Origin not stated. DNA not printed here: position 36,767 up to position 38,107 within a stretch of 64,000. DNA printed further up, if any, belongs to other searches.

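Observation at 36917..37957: Plant-type GDP-mannose 3,5-epimerase inside a bacterial polysaccharide locus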

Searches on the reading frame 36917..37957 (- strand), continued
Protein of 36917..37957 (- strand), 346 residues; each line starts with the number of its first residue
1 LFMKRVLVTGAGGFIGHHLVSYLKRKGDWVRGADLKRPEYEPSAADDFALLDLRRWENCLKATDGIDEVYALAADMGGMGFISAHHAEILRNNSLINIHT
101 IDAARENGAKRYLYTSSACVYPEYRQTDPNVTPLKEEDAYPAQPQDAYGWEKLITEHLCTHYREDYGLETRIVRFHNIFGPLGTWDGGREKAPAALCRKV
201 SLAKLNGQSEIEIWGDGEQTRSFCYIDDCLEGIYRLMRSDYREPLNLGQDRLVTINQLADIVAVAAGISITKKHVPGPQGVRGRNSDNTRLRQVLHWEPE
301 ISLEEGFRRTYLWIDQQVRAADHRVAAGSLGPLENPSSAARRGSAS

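Call 12: find_homologous_proteins(query=window:36917-37957:-, max_evalue=1e-20)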
Query window:36917-37957:- (346 aa): 8000 proteins with E <= 1e-20 among 8000 candidates; the best 120 are listed.
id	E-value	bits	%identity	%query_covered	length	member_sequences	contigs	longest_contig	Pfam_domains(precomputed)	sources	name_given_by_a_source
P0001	5.7e-216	735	92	99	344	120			PF16363.12,PF01073.26,PF07993.19,PF13460.13,PF01370.28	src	-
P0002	2.3e-205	700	89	99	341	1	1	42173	PF16363.12,PF01073.26,PF07993.19,PF13460.13,PF01370.28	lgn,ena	-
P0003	2.3e-205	700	87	99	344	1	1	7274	PF16363.12,PF01073.26,PF07993.19,PF01370.28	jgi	jgi:GDP-D-mannose 3', 5'-epimerase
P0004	2.7e-204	696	88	99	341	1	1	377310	PF16363.12,PF01073.26,PF07993.19,PF01370.28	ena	-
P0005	6.2e-203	692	88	99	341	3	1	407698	PF16363.12,PF01073.26,PF07993.19,PF01370.28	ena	-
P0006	3.2e-202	689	87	99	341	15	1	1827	PF16363.12,PF01073.26,PF07993.19,PF13460.13,PF01370.28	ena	-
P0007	2.6e-201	686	87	99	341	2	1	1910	PF16363.12,PF01073.26,PF07993.19,PF13460.13,PF01370.28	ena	-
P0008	3.1e-201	686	86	99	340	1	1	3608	PF16363.12,PF01073.26,PF07993.19,PF13460.13,PF01370.28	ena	-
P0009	3.7e-201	686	86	99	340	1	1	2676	PF16363.12,PF01073.26,PF07993.19,PF13460.13,PF01370.28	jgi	jgi:GDP-D-mannose 3', 5'-epimerase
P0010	5.4e-201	685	86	99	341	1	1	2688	PF16363.12,PF01073.26,PF07993.19,PF13460.13,PF01370.28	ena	-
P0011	7.1e-201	685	86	99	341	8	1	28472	PF16363.12,PF01073.26,PF07993.19,PF13460.13,PF01370.28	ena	-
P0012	9.3e-201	685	85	99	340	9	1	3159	PF16363.12,PF01073.26,PF07993.19,PF13460.13,PF01370.28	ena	-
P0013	1.0e-200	685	86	99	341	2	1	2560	PF16363.12,PF01073.26,PF07993.19,PF13460.13,PF01370.28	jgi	jgi:GDP-D-mannose 3', 5'-epimerase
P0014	4.5e-200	682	87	95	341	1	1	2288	PF16363.12,PF01073.26,PF07993.19,PF13460.13,PF01370.28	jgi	jgi:GDP-D-mannose 3',5'-epimerase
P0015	7.8e-200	682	87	95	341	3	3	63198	PF16363.12,PF01073.26,PF07993.19,PF13460.13,PF01370.28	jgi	jgi:GDP-D-mannose 3',5'-epimerase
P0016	1.1e-199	681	87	95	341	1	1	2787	PF16363.12,PF01073.26,PF07993.19,PF13460.13,PF01370.28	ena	-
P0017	1.1e-199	681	87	95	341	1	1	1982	PF16363.12,PF01073.26,PF07993.19,PF13460.13,PF01370.28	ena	-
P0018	1.2e-199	681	86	99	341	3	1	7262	PF16363.12,PF01073.26,PF07993.19,PF13460.13,PF01370.28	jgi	-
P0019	2.8e-199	680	86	99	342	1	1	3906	PF16363.12,PF01073.26,PF07993.19,PF13460.13,PF01370.28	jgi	jgi:GDP-D-mannose 3',5'-epimerase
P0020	2.9e-199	680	86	99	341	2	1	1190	PF16363.12,PF01073.26,PF07993.19,PF13460.13,PF01370.28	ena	-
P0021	3.4e-199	680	85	99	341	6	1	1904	PF16363.12,PF01073.26,PF07993.19,PF13460.13,PF01370.28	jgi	-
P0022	3.5e-199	679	85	99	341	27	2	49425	PF16363.12,PF01073.26,PF07993.19,PF13460.13,PF01370.28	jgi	jgi:GDP-D-mannose 3', 5'-epimerase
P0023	9.6e-199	678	85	99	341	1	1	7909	PF16363.12,PF01073.26,PF07993.19,PF13460.13,PF01370.28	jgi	jgi:GDP-D-mannose 3', 5'-epimerase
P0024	4.2e-198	676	85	99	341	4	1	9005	PF16363.12,PF01073.26,PF07993.19,PF13460.13,PF01370.28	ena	-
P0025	5.0e-198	676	84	99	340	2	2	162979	PF16363.12,PF02719.22,PF01073.26,PF07993.19,PF13460.13,PF01370.28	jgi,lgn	jgi:nucleoside-diphosphate-sugar epimerase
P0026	6.9e-197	672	85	99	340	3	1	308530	PF16363.12,PF01073.26,PF07993.19,PF13460.13,PF01370.28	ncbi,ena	-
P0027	1.1e-196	671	84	99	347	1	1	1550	PF16363.12,PF01073.26,PF07993.19,PF13460.13,PF01370.28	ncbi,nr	ncbi:MAG TPA: NAD-dependent epimerase/dehydratase family protein, partial [Candidatus Binatus sp.]|n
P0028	1.1e-196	671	85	99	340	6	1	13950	PF16363.12,PF01073.26,PF07993.19,PF13460.13,PF01370.28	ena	-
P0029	1.6e-196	671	84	99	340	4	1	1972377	PF16363.12,PF01073.26,PF07993.19,PF13460.13,PF01370.28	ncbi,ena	-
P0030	1.7e-196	671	84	99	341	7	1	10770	PF16363.12,PF01073.26,PF07993.19,PF13460.13,PF01370.28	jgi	-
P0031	4.4e-196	669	84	99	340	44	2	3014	PF16363.12,PF01073.26,PF07993.19,PF13460.13,PF01370.28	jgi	jgi:GDP-D-mannose 3',5'-epimerase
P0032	3.0e-195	667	84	99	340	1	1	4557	PF16363.12,PF01073.26,PF07993.19,PF13460.13,PF01370.28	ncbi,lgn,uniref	ncbi:MAG TPA: NAD-dependent epimerase/dehydratase family protein [Candidatus Binatus sp.]|uniref:NAD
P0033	5.6e-195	666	84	99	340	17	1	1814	PF16363.12,PF01073.26,PF07993.19,PF13460.13,PF01370.28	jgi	-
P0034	6.8e-194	662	84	99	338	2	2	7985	PF16363.12,PF01073.26,PF07993.19,PF13460.13,PF01370.28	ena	-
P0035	8.7e-194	662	84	99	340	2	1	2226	PF16363.12,PF01073.26,PF07993.19,PF13460.13,PF01370.28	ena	-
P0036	1.6e-193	661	84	98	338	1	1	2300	PF16363.12,PF01073.26,PF07993.19,PF13460.13,PF01370.28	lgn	-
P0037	1.9e-193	661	82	99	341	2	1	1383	PF16363.12,PF01073.26,PF07993.19,PF13460.13,PF01370.28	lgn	-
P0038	2.4e-193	660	83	99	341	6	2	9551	PF16363.12,PF01073.26,PF07993.19,PF13460.13,PF01370.28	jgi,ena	jgi:GDP-D-mannose 3',5'-epimerase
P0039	1.0e-192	658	84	99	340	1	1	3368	PF16363.12,PF01073.26,PF07993.19,PF13460.13,PF01370.28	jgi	-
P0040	7.0e-192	655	82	99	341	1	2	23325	PF16363.12,PF01073.26,PF07993.19,PF13460.13,PF01370.28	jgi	jgi:GDP-D-mannose 3', 5'-epimerase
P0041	4.5e-191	653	82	99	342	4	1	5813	PF16363.12,PF01073.26,PF07993.19,PF13460.13,PF01370.28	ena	-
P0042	8.9e-190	649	82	99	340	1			PF16363.12,PF02719.22,PF01073.26,PF07993.19,PF13460.13,PF01370.28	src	-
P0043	2.7e-189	647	81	99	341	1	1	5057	PF16363.12,PF01073.26,PF07993.19,PF13460.13,PF01370.28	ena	-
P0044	9.8e-189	645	82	99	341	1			PF16363.12,PF01073.26,PF07993.19,PF13460.13,PF01370.28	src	-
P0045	1.4e-188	645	84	95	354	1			PF16363.12,PF01073.26,PF01370.28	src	-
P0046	3.1e-187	640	82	95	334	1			PF16363.12,PF01073.26,PF07993.19,PF13460.13,PF01370.28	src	-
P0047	7.0e-187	639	81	98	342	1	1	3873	PF16363.12,PF01073.26,PF07993.19,PF13460.13,PF01370.28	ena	-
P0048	1.2e-186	638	83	91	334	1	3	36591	PF16363.12,PF01073.26,PF07993.19,PF13460.13,PF01370.28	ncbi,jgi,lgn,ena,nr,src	ncbi:MAG: NAD-dependent dehydratase [Acidobacteria bacterium]|nr:MAG: NAD-dependent dehydratase [Aci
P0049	1.3e-186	638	81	95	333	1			PF16363.12,PF01073.26,PF07993.19,PF13460.13,PF01370.28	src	-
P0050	4.9e-186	636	83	92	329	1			PF16363.12,PF01073.26,PF07993.19,PF13460.13,PF01370.28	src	-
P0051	2.0e-185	634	84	92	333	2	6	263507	PF16363.12,PF01073.26,PF07993.19,PF13460.13,PF01370.28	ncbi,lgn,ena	-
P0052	5.7e-185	633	82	93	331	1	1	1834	PF16363.12,PF01073.26,PF07993.19,PF13460.13,PF01370.28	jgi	jgi:nucleoside-diphosphate-sugar epimerase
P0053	1.6e-184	631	83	91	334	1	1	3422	PF16363.12,PF01073.26,PF07993.19,PF13460.13,PF01370.28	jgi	jgi:nucleoside-diphosphate-sugar epimerase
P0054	2.9e-184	630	82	91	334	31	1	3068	PF16363.12,PF01073.26,PF07993.19,PF13460.13,PF01370.28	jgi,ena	-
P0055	3.4e-184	630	82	94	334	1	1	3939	PF16363.12,PF02719.22,PF01073.26,PF07993.19,PF13460.13,PF01370.28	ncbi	-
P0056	1.3e-183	628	82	92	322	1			PF16363.12,PF01073.26,PF07993.19,PF13460.13,PF01370.28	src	-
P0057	1.6e-183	628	81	92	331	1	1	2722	PF16363.12,PF02719.22,PF01073.26,PF07993.19,PF13460.13,PF01370.28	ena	-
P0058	3.6e-183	627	80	94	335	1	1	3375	PF16363.12,PF01073.26,PF07993.19,PF13460.13,PF01370.28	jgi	jgi:GDP-D-mannose 3', 5'-epimerase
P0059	4.9e-183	626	80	94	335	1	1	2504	PF16363.12,PF02719.22,PF01073.26,PF07993.19,PF13460.13,PF01370.28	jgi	jgi:GDP-D-mannose 3',5'-epimerase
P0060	6.2e-183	626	77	99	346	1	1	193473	PF16363.12,PF01073.26,PF07993.19,PF13460.13,PF01370.28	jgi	jgi:GDP-D-mannose 3',5'-epimerase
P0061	6.6e-183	626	82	92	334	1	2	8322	PF16363.12,PF01073.26,PF07993.19,PF01370.28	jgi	jgi:nucleoside-diphosphate-sugar epimerase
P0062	1.1e-182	625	82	92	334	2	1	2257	PF16363.12,PF01073.26,PF07993.19,PF01370.28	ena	-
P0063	1.1e-182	625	82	92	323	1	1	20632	PF16363.12,PF01073.26,PF07993.19,PF13460.13,PF01370.28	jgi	jgi:GDP-D-mannose 3',5'-epimerase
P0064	1.2e-182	625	81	94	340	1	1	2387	PF16363.12,PF01073.26,PF07993.19,PF13460.13,PF01370.28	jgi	jgi:GDP-D-mannose 3', 5'-epimerase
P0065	1.8e-182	625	82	92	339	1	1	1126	PF16363.12,PF01073.26,PF07993.19,PF13460.13,PF01370.28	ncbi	-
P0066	2.0e-182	624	83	91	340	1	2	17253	PF16363.12,PF01073.26,PF07993.19,PF13460.13,PF01370.28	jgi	jgi:GDP-D-mannose 3', 5'-epimerase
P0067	2.1e-182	624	82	91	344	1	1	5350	PF16363.12,PF01073.26,PF07993.19,PF01370.28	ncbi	ncbi:MAG: NAD-dependent epimerase/dehydratase family protein [Anaerolineae bacterium]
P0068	2.1e-182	624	82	92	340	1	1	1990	PF16363.12,PF01073.26,PF07993.19,PF13460.13,PF01370.28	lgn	-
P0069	2.8e-182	624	82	91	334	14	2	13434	PF16363.12,PF01073.26,PF07993.19,PF01370.28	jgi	-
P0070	3.6e-182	624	79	94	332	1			PF16363.12,PF01073.26,PF07993.19,PF01370.28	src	-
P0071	4.0e-182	623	82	91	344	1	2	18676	PF16363.12,PF01073.26,PF07993.19,PF01370.28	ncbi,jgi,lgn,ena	-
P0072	4.2e-182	623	82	91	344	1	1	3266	PF16363.12,PF01073.26,PF07993.19,PF01370.28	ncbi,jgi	-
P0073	4.5e-182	623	79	94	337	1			PF16363.12,PF01073.26,PF07993.19,PF13460.13,PF01370.28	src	-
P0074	4.7e-182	623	79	97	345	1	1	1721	PF16363.12,PF02719.22,PF01073.26,PF07993.19,PF13460.13,PF01370.28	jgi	jgi:GDP-D-mannose 3', 5'-epimerase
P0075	4.8e-182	623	82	91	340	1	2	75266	PF16363.12,PF01073.26,PF07993.19,PF13460.13,PF01370.28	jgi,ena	jgi:nucleoside-diphosphate-sugar epimerase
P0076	5.0e-182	623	81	91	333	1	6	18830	PF16363.12,PF05368.20,PF01073.26,PF07993.19,PF13460.13,PF01370.28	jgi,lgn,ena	-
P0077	5.7e-182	623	80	95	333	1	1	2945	PF16363.12,PF01073.26,PF07993.19,PF13460.13,PF01370.28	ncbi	-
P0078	6.0e-182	623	81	91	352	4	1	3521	PF16363.12,PF01073.26,PF07993.19,PF13460.13,PF01370.28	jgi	-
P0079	6.4e-182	623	82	92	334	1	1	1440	PF16363.12,PF01073.26,PF07993.19,PF13460.13,PF01370.28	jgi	jgi:GDP-D-mannose 3', 5'-epimerase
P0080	7.6e-182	622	82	91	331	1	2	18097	PF16363.12,PF01073.26,PF07993.19,PF01370.28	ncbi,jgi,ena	-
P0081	8.7e-182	622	78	97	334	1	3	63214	PF16363.12,PF01073.26,PF07993.19,PF01370.28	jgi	jgi:GDP-D-mannose 3',5'-epimerase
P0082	9.4e-182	622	81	91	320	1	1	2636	PF16363.12,PF01073.26,PF07993.19,PF13460.13,PF01370.28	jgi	jgi:GDP-D-mannose 3', 5'-epimerase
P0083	9.8e-182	622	82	91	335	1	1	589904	PF16363.12,PF01073.26,PF07993.19,PF13460.13,PF01370.28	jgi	jgi:nucleoside-diphosphate-sugar epimerase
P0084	1.0e-181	622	82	92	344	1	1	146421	PF16363.12,PF01073.26,PF01370.28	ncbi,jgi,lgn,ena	jgi:nucleoside-diphosphate-sugar epimerase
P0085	1.0e-181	622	82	91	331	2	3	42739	PF16363.12,PF01073.26,PF07993.19,PF13460.13,PF01370.28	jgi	jgi:GDP-D-mannose 3',5'-epimerase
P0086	1.2e-181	622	81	91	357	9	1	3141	PF16363.12,PF01073.26,PF07993.19,PF13460.13,PF01370.28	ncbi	-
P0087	1.3e-181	622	81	92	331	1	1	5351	PF16363.12,PF01073.26,PF07993.19,PF01370.28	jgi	-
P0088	1.3e-181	622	77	98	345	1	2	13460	PF16363.12,PF01073.26,PF07993.19,PF13460.13,PF01370.28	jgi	jgi:GDP-D-mannose 3', 5'-epimerase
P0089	1.4e-181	622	80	94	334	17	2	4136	PF16363.12,PF01073.26,PF07993.19,PF13460.13,PF01370.28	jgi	jgi:GDP-D-mannose 3', 5'-epimerase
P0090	1.5e-181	622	79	95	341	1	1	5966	PF16363.12,PF01073.26,PF07993.19,PF13460.13,PF01370.28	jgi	-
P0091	1.5e-181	621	82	91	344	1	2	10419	PF16363.12,PF01073.26,PF07993.19,PF01370.28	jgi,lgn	jgi:nucleoside-diphosphate-sugar epimerase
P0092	1.5e-181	621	82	91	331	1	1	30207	PF16363.12,PF01073.26,PF07993.19,PF01370.28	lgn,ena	-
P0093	1.7e-181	621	82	92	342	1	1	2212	PF16363.12,PF01073.26,PF07993.19,PF13460.13,PF01370.28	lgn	-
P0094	1.7e-181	621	80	94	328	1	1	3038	PF16363.12,PF01073.26,PF07993.19,PF13460.13,PF01370.28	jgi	jgi:GDP-D-mannose 3', 5'-epimerase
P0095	1.9e-181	621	82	91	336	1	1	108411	PF16363.12,PF02719.22,PF01073.26,PF07993.19,PF13460.13,PF01370.28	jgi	jgi:GDP-D-mannose 3', 5'-epimerase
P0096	2.0e-181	621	82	92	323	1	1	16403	PF16363.12,PF01073.26,PF07993.19,PF13460.13,PF01370.28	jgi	jgi:GDP-D-mannose 3',5'-epimerase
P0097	2.0e-181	621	81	92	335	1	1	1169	PF16363.12,PF01073.26,PF07993.19,PF01370.28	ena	-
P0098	2.0e-181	621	82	92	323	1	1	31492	PF16363.12,PF01073.26,PF07993.19,PF13460.13,PF01370.28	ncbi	-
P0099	2.0e-181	621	78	96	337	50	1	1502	PF16363.12,PF02719.22,PF01073.26,PF07993.19,PF13460.13,PF01370.28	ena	-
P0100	2.1e-181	621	82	91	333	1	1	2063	PF16363.12,PF01073.26,PF13460.13,PF01370.28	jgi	jgi:GDP-D-mannose 3', 5'-epimerase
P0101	2.1e-181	621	81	91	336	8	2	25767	PF16363.12,PF02719.22,PF01073.26,PF07993.19,PF13460.13,PF01370.28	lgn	-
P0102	2.3e-181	621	78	95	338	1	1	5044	PF16363.12,PF02719.22,PF01073.26,PF07993.19,PF13460.13,PF01370.28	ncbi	-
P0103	2.7e-181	621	80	93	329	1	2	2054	PF16363.12,PF02719.22,PF01073.26,PF07993.19,PF13460.13,PF01370.28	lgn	-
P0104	3.7e-181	620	79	93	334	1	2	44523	PF16363.12,PF01073.26,PF07993.19,PF13460.13,PF01370.28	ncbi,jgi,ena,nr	ncbi:MAG TPA: NAD-dependent epimerase/dehydratase family protein [Pyrinomonadaceae bacterium]|nr:NAD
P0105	4.8e-181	620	83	90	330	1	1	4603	PF16363.12,PF01073.26,PF07993.19,PF13460.13,PF01370.28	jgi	jgi:nucleoside-diphosphate-sugar epimerase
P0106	5.6e-181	620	82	93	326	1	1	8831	PF16363.12,PF01073.26,PF07993.19,PF13460.13,PF01370.28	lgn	-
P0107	5.6e-181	620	81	92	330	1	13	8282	PF16363.12,PF01073.26,PF07993.19,PF13460.13,PF01370.28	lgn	-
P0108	5.9e-181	620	77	97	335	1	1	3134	PF16363.12,PF01073.26,PF07993.19,PF13460.13,PF01370.28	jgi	jgi:GDP-D-mannose 3',5'-epimerase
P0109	6.0e-181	620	78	97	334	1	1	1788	PF16363.12,PF02719.22,PF01073.26,PF07993.19,PF13460.13,PF01370.28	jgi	jgi:nucleoside-diphosphate-sugar epimerase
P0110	6.6e-181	619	80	93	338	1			PF16363.12,PF01073.26,PF07993.19,PF13460.13,PF01370.28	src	-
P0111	6.8e-181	619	78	95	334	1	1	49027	PF16363.12,PF01073.26,PF07993.19,PF13460.13,PF01370.28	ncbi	ncbi:MAG TPA: NAD-dependent epimerase/dehydratase family protein [Longimicrobiales bacterium]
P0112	7.6e-181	619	81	92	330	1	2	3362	PF16363.12,PF01073.26,PF07993.19,PF13460.13,PF01370.28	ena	-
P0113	7.7e-181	619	82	91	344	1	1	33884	PF16363.12,PF01073.26,PF07993.19,PF01370.28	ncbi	-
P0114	7.7e-181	619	80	94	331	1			PF16363.12,PF01073.26,PF07993.19,PF13460.13,PF01370.28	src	-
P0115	8.6e-181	619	82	91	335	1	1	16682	PF16363.12,PF01073.26,PF07993.19,PF13460.13,PF01370.28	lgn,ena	-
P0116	9.2e-181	619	79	95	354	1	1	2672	PF16363.12,PF01073.26,PF07993.19,PF13460.13,PF01370.28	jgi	jgi:nucleoside-diphosphate-sugar epimerase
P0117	1.1e-180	619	81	92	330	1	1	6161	PF16363.12,PF01073.26,PF07993.19,PF13460.13,PF01370.28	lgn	-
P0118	1.1e-180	619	81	93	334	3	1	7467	PF16363.12,PF01073.26,PF07993.19,PF01370.28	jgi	jgi:GDP-D-mannose 3', 5'-epimerase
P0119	1.1e-180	619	81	93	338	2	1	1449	PF16363.12,PF01073.26,PF07993.19,PF01370.28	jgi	jgi:GDP-D-mannose 3', 5'-epimerase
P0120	1.1e-180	619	78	97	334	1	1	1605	PF16363.12,PF02719.22,PF01073.26,PF07993.19,PF13460.13,PF01370.28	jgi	jgi:nucleoside-diphosphate-sugar epimerase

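Call 13: find_related_loci(query=window:36917-37957:-, collection=genome_contigs, flank=10000)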
Query window:36917-37957:- (346 aa) in genome_contigs; peptide patterns used: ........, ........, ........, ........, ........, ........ (x = any residue, [..] = any of these).
600 stretches matched a pattern (row limit reached: there are more); 595 encode a relative of the query (tblastn E <= 1e-3); the best 80 are kept; 80 distinct loci.
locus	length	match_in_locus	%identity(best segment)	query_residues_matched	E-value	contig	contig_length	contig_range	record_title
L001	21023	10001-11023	86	3-346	0e+0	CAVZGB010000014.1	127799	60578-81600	MAG: uncultured delta proteobacterium isolate MFD05521.bin.1.220 genome assembly, contig: contig_53932, whole genome sho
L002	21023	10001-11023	84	2-346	0e+0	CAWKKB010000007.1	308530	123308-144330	MAG: uncultured delta proteobacterium isolate MFD00731.bin.2.133 genome assembly, contig: contig_45314, whole genome sho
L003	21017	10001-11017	77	5-342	0e+0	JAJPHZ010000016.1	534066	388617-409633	MAG: Proteobacteria bacterium isolate Centralia_MAG_231 k107_9835101, whole genome shotgun sequence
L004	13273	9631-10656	76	4-345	0e+0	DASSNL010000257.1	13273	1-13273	MAG TPA_asm: Gemmatimonadaceae bacterium isolate SMAG_U1224 k141_1334117, whole genome shotgun sequence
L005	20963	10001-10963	79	1-321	6e-178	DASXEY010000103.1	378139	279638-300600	MAG TPA_asm: Bryobacteraceae bacterium isolate SMAG_U5124 k141_1520877, whole genome shotgun sequence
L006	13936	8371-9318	78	5-320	5e-177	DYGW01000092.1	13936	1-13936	MAG TPA_asm: Thermoflexus sp. isolate BE2012_66_11 Afr_mines_BE2012_1981_length_13936_cov_4_385347, whole genome shotgun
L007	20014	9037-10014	76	1-329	1e-176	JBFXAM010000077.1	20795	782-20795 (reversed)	MAG: Phycisphaerae bacterium isolate CA_2019_TPBS_22 NODE_11753_length_20795_cov_5.306464_TPBS, whole genome shotgun seq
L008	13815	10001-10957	78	1-319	9e-177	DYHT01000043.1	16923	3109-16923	MAG TPA_asm: Chloroflexus sp. isolate DR5_57_13 Afr_mines_DR5_546_length_16923_cov_5_278575, whole genome shotgun sequen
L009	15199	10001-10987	76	2-330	1e-176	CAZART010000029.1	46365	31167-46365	MAG TPA_asm: uncultured Rhodothermales bacterium isolate SRP284430_co1_216 genome assembly, contig: NODE_282_length_4636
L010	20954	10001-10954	78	1-318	1e-175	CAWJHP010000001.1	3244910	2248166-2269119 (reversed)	MAG: uncultured Chloroflexia bacterium isolate MFD03726.bin.1.113 genome assembly, contig: contig_18815, whole genome sh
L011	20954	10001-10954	77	1-318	1e-175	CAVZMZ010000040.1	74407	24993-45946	MAG: uncultured Chloroflexia bacterium isolate MFD01872.bin.3.161 genome assembly, contig: contig_84950, whole genome sh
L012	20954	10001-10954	78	2-319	3e-174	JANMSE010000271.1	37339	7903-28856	MAG: Deltaproteobacteria bacterium isolate SOY_29_metabat_500 SOY_29_k141_5347985, whole genome shotgun sequence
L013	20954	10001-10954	76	4-321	3e-174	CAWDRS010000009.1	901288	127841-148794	MAG: uncultured Acidobacteriota bacterium isolate MFD04850.bin.2.282 genome assembly, contig: contig_2842, whole genome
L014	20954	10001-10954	78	1-318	7e-174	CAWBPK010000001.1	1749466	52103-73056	MAG: uncultured Chloroflexia bacterium isolate MFD01299.bin.1.98 genome assembly, contig: contig_10252, whole genome sho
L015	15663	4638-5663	73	1-336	6e-174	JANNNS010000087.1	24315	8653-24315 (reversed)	MAG: Acidobacteriota bacterium isolate SOY_34_metabat_77_sub SOY_34_k141_3846595, whole genome shotgun sequence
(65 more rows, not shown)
